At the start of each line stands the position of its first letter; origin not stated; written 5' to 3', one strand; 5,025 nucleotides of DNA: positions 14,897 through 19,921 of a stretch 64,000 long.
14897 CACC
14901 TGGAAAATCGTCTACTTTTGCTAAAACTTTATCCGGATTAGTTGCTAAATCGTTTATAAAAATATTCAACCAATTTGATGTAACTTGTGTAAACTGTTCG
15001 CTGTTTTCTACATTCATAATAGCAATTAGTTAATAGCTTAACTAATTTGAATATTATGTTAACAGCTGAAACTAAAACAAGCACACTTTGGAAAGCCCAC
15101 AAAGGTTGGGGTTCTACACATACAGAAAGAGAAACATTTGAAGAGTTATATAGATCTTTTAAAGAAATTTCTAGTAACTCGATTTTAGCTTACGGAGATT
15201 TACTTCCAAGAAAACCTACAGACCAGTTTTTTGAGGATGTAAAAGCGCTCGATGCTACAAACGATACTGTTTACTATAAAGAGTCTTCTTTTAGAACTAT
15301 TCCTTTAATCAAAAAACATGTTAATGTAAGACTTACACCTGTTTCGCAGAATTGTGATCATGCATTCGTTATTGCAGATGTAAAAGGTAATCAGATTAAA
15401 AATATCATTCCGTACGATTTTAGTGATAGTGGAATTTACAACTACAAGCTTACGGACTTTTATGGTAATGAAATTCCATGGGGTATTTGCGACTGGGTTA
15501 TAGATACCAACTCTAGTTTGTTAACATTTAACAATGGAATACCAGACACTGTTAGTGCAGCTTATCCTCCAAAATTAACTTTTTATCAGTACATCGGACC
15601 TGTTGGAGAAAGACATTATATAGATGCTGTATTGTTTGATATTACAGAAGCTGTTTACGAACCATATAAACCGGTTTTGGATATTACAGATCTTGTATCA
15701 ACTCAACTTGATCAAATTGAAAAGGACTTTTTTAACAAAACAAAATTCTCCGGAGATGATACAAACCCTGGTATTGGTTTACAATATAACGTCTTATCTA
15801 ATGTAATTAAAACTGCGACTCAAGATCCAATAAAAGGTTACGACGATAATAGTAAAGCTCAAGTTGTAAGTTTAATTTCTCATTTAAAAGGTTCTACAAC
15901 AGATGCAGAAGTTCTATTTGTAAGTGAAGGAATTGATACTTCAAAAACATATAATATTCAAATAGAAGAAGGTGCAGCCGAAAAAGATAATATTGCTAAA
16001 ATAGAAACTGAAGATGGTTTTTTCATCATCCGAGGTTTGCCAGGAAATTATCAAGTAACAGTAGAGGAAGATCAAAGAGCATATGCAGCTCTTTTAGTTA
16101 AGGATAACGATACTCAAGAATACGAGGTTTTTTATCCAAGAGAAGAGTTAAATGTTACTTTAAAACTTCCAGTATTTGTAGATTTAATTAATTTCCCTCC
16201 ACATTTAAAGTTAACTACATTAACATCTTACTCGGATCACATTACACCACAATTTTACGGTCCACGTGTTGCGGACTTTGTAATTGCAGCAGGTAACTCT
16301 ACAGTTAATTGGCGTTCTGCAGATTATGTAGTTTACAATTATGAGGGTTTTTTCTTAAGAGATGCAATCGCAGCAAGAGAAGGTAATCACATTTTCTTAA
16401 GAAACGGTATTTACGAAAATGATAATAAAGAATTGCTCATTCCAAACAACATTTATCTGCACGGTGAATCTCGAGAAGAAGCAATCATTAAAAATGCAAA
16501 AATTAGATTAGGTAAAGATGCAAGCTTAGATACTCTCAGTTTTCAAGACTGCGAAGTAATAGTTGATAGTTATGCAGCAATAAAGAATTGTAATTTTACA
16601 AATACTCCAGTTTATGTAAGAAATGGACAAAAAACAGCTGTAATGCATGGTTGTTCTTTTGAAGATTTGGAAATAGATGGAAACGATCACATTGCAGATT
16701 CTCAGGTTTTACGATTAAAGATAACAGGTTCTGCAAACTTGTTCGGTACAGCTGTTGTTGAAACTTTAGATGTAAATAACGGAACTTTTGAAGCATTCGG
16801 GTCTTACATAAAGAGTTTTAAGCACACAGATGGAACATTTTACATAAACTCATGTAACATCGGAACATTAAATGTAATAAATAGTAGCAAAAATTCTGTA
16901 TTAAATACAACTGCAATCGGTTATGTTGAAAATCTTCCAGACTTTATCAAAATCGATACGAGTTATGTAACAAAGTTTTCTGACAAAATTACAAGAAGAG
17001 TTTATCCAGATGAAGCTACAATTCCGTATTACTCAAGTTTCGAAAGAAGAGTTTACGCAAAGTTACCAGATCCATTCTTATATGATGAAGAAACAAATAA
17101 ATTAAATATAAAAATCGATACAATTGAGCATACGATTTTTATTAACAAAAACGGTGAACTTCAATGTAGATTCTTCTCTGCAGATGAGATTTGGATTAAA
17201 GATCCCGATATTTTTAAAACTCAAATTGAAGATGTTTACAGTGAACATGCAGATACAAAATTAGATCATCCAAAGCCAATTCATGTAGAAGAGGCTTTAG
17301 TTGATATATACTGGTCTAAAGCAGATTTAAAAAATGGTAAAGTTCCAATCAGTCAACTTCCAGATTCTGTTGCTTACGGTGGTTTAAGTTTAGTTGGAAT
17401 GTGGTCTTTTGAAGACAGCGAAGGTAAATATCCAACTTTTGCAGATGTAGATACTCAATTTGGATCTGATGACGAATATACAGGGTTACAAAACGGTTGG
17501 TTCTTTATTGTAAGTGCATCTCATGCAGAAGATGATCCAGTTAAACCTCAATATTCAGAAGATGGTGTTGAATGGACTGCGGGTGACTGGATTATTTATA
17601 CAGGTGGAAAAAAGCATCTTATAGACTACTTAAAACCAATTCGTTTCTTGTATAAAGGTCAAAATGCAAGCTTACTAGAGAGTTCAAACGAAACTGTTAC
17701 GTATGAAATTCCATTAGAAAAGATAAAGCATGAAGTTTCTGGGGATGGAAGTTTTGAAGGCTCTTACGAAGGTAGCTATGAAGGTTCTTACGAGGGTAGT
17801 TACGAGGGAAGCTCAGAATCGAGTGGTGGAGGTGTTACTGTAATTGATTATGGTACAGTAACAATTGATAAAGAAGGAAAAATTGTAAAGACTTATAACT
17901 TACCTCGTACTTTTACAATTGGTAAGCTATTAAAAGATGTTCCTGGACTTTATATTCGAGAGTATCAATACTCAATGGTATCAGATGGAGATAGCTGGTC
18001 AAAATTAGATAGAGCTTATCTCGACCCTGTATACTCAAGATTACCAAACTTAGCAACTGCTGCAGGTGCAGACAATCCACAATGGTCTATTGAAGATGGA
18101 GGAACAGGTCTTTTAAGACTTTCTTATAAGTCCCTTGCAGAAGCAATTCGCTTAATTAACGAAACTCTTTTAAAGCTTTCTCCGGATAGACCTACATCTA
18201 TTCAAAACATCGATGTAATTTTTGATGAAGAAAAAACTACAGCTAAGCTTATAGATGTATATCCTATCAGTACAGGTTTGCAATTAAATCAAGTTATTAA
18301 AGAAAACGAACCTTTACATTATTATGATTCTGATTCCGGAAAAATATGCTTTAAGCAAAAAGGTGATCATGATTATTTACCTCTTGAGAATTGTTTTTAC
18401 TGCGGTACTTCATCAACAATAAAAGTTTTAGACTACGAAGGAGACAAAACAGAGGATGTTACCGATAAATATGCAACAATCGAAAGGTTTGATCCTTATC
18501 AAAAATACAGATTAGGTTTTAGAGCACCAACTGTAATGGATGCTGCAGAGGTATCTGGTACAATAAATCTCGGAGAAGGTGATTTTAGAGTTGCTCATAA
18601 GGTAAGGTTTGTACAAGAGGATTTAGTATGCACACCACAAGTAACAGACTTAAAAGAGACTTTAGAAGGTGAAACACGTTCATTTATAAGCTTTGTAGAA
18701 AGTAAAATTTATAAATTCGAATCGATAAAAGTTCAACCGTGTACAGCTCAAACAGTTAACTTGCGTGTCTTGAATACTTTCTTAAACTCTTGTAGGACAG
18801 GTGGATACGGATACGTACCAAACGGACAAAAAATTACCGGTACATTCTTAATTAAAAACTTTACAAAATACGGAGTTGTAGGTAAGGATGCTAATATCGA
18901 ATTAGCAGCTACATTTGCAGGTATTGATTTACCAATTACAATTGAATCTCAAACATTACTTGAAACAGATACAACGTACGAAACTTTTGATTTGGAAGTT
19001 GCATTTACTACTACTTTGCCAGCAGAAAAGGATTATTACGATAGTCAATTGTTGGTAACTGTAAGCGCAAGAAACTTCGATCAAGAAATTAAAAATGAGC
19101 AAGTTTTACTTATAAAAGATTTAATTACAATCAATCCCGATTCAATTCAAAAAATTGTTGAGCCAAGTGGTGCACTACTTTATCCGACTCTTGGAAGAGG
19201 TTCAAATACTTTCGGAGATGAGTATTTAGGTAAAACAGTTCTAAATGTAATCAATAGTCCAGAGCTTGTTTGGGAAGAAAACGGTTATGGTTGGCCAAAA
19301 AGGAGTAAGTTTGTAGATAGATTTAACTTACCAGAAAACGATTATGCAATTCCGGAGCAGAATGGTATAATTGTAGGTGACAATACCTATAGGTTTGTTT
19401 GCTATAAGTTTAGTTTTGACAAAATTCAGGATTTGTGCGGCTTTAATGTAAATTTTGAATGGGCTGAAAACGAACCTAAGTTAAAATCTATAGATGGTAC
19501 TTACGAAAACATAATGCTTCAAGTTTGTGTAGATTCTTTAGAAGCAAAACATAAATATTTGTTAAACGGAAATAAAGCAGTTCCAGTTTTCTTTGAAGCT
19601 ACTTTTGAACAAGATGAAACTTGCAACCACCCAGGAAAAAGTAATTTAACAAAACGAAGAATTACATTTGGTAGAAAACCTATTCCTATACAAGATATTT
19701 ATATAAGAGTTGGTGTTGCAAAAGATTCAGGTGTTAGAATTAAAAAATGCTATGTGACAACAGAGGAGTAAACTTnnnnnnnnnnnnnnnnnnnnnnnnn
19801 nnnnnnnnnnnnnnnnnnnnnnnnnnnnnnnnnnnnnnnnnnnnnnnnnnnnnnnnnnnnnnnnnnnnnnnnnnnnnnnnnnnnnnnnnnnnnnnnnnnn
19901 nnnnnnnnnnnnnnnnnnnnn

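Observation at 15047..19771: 1574-aa tail-fibre-like protein combining a pectate-lyase-type beta-helix with a perfect (GSYE)4 repeat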

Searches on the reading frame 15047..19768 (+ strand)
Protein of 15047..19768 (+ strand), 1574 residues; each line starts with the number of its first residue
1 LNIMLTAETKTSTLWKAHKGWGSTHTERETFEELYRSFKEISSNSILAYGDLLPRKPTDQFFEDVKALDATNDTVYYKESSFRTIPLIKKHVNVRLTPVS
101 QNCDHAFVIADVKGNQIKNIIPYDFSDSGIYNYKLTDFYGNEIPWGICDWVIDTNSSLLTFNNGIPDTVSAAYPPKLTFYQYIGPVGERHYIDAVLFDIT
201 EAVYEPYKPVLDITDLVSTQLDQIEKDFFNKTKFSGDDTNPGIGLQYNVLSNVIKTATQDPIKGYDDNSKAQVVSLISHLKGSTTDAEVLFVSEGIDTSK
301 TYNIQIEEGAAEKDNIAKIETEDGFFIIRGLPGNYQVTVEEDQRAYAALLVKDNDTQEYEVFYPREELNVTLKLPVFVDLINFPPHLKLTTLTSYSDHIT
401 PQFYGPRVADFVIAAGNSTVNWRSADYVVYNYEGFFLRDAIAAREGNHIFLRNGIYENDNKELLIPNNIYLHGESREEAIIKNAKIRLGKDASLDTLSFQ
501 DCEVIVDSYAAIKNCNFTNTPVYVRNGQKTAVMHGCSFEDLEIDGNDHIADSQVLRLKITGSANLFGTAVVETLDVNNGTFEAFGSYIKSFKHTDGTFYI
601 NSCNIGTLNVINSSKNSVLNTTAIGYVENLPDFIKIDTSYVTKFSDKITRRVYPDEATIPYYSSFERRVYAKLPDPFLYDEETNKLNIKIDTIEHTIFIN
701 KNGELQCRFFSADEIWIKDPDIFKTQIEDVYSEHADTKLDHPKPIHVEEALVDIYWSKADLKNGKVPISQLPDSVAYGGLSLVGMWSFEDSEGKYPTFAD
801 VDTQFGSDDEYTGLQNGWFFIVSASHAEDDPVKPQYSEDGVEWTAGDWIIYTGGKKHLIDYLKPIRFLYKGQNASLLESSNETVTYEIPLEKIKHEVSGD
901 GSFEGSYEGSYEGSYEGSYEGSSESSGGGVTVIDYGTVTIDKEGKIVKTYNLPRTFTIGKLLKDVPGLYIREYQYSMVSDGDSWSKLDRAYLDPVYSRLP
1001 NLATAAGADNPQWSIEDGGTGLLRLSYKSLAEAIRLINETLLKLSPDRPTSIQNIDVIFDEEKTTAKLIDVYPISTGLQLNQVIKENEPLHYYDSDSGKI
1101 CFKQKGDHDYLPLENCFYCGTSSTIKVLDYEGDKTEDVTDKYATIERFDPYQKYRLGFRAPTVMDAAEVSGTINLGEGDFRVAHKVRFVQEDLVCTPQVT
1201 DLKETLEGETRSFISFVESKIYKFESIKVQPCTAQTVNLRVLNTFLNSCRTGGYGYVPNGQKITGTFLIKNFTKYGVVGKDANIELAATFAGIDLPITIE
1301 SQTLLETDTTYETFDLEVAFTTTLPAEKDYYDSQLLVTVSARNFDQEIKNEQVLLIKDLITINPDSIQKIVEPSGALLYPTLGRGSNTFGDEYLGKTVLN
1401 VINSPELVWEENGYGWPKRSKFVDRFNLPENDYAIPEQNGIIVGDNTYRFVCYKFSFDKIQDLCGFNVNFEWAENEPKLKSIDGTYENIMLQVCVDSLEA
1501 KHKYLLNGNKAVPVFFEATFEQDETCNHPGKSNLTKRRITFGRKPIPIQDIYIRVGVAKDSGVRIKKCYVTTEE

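Call 3: search_protein_families(library=pfam, proteins=[window:15047-19768:+], max_evalue=1)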
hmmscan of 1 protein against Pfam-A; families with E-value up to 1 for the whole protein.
window:15047-19768:+ (1574 aa): 0 families

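Call 4: search_protein_families(library=phrogs, proteins=[window:15047-19768:+], max_evalue=0.01)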
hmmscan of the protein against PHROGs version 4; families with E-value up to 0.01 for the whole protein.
window:15047-19768:+ (1574 aa): 0 families

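Call 9: search_dna_similar(collection=phages, query=window:15047-19768:+, mode=protein, max_evalue=0.001)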
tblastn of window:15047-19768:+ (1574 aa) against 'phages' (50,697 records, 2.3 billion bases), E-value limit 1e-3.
No match.

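Call 13: find_homologous_proteins(query=window:15047-19768:+, max_evalue=0.001)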
Query window:15047-19768:+ (1574 aa): 170 proteins with E <= 0.001 among 8000 candidates; the best 120 are listed.
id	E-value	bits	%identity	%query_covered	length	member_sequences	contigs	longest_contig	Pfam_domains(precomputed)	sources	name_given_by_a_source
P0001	0.0e+0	2176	61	100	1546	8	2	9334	-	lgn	-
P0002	0.0e+0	2163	60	100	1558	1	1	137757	-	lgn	-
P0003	0.0e+0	2148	60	100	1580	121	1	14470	-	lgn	-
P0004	0.0e+0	1962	57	100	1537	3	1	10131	-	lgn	-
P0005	0.0e+0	1891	54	100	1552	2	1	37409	-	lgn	-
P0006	0.0e+0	1846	53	99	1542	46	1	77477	-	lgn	-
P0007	0.0e+0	1843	54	100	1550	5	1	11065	-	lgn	-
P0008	0.0e+0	1833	54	99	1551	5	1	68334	-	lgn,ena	-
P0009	0.0e+0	1805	54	100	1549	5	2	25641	-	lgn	-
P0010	0.0e+0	1748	58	54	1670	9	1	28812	-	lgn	-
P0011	0.0e+0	1727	51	100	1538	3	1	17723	-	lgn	-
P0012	0.0e+0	1722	57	54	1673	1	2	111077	-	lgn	-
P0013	0.0e+0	1721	50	100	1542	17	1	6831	-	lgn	-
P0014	0.0e+0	1709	50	100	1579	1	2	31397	-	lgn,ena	-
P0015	0.0e+0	1696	56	54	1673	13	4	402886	-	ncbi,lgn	-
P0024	0.0e+0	1632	54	54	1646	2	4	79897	-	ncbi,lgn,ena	-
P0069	0.0e+0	1071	47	54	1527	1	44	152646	-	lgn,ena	-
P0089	0.0e+0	1070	39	99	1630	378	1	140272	-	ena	-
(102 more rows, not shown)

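Call 21: list_cluster_members(proteins=[P0015, P0024, P0089, P0069])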
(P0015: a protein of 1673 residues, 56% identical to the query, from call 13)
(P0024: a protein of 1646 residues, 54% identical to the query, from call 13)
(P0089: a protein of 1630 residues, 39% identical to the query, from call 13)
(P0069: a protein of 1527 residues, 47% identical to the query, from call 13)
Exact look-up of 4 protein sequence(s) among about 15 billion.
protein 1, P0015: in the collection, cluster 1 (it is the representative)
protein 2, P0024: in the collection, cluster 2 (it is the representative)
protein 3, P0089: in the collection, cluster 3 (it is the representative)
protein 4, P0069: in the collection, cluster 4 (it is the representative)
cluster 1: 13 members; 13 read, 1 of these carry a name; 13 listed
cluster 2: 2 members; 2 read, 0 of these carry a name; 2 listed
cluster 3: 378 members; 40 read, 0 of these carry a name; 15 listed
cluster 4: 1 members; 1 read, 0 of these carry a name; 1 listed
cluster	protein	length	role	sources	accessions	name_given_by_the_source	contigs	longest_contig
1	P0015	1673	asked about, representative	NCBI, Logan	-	-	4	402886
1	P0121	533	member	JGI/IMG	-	hypothetical protein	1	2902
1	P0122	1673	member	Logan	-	-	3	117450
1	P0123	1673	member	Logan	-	-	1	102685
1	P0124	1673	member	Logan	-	-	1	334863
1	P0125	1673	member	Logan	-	-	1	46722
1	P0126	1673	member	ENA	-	-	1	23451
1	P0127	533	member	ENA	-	-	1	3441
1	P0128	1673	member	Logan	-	-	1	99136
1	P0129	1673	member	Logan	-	-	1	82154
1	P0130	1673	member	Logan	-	-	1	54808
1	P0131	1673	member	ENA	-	-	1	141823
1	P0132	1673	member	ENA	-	-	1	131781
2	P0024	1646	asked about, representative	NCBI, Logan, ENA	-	-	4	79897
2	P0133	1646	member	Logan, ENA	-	-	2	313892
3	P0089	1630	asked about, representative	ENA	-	-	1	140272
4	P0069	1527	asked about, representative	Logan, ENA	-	-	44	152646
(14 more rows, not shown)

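Call 23: find_encoding_contigs(protein=P0015, flank=10000, max_places=3)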
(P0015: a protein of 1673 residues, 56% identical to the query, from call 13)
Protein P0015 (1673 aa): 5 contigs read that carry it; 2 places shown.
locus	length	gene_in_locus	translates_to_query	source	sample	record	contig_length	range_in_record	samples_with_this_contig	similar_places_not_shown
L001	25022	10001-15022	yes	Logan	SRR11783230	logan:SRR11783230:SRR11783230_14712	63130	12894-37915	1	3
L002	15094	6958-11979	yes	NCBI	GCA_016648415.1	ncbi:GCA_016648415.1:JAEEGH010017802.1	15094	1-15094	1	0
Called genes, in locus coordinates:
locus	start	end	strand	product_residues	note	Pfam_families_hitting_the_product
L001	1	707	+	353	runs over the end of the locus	-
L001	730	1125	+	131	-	-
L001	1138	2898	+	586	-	-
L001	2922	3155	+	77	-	-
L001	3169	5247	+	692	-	-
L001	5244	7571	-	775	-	-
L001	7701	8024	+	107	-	-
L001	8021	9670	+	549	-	PF00118:Cpn60_TCP1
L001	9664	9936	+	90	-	-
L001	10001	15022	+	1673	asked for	-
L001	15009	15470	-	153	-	PF22522:DUF6998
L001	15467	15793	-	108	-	-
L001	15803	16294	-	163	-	-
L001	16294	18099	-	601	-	-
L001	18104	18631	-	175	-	-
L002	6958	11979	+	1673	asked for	-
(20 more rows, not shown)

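Call 55: list_cluster_members(proteins=[window:15056-19768:+, P0003, P0004, P0001])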
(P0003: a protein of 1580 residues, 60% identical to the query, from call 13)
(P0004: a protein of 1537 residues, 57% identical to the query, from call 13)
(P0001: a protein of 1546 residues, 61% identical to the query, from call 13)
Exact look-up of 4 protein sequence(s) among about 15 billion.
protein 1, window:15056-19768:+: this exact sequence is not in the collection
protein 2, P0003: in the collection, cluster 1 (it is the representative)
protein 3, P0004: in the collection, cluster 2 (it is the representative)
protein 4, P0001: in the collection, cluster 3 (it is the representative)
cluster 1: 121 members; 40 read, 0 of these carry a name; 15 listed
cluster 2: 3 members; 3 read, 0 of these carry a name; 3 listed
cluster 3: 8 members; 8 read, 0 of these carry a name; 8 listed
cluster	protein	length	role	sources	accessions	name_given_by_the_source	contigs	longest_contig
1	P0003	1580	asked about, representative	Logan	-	-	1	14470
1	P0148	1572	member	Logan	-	-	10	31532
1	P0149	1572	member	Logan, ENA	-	-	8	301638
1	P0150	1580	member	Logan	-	-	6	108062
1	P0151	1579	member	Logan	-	-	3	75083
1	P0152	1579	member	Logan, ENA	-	-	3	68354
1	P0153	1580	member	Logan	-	-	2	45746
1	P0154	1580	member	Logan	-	-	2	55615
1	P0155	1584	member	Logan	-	-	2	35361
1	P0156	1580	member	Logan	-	-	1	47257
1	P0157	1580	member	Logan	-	-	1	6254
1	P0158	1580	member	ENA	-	-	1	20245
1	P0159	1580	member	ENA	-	-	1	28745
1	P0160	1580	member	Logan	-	-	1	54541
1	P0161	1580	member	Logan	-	-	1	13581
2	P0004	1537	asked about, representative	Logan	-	-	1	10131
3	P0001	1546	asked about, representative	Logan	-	-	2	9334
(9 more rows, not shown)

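Call 72: find_encoding_contigs(protein=P0002, flank=10000, max_places=2)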
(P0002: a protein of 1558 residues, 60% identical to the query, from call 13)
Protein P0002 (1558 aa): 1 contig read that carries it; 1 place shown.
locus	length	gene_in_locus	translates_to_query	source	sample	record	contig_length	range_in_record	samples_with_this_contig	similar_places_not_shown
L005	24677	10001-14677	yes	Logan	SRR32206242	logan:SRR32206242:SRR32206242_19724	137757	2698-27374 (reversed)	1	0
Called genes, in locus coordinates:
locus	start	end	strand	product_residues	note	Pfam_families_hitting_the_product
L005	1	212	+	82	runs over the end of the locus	-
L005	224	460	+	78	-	-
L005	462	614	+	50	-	-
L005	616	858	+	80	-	-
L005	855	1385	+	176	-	-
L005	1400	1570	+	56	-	-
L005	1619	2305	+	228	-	PF18143:HAD_SAK_2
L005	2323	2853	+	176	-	-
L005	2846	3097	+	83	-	-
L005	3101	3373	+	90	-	-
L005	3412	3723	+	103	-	-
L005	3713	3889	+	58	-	-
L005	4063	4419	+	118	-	-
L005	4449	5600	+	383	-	PF00709:Adenylsucc_synt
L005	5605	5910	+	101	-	-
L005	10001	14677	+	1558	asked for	-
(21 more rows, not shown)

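Call 73: find_encoding_contigs(protein=P0149, flank=10000, max_places=2)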
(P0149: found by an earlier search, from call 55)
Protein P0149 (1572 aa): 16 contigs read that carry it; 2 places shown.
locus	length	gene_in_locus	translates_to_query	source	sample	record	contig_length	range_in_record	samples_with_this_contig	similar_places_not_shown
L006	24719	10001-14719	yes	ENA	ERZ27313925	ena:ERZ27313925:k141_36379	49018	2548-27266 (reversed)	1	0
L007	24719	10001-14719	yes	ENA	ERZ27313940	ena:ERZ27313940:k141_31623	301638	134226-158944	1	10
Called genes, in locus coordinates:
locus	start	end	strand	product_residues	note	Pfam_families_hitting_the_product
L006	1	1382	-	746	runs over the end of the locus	-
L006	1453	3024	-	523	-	PF01743:PolyA_pol, PF01966:HD (weak), PF13735:tRNA_NucTran2_2 (weak)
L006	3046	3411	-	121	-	-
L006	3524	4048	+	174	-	-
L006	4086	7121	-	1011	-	-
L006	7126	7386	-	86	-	-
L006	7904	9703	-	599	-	-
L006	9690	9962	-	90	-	-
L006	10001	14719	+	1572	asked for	-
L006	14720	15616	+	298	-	-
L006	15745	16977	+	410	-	PF24308:DUF7487 (weak)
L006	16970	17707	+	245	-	-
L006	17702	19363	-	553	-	PF01555:N6_N4_Mtase (weak)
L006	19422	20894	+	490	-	-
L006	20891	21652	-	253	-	-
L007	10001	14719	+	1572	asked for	-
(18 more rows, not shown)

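Call 81: find_encoding_contigs(protein=P0155, flank=300, max_places=1)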
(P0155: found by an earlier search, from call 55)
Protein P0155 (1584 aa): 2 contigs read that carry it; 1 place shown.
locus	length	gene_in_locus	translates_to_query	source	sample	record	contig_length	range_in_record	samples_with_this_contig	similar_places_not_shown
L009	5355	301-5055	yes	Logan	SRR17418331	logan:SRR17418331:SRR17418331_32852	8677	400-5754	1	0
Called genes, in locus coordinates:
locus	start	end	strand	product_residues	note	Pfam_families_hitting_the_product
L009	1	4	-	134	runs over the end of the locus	?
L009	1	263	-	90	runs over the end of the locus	-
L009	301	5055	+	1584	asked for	-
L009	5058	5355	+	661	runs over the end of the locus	-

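Call 82: find_encoding_contigs(protein=P0150, flank=300, max_places=1)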
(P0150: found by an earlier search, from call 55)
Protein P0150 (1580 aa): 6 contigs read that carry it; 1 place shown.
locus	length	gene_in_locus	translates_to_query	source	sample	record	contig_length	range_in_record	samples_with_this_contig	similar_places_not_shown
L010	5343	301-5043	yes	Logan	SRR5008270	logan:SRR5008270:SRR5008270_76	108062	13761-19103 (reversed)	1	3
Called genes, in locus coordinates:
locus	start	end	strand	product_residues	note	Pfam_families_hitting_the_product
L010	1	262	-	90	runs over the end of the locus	-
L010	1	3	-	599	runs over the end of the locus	-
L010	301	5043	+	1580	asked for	-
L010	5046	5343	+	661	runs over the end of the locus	-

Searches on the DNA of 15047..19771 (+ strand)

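Call 5: search_dna_similar(collection=phages, query=window:15047-19771:+, mode=near)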
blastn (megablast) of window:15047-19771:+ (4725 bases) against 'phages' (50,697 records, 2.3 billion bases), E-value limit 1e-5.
No match.
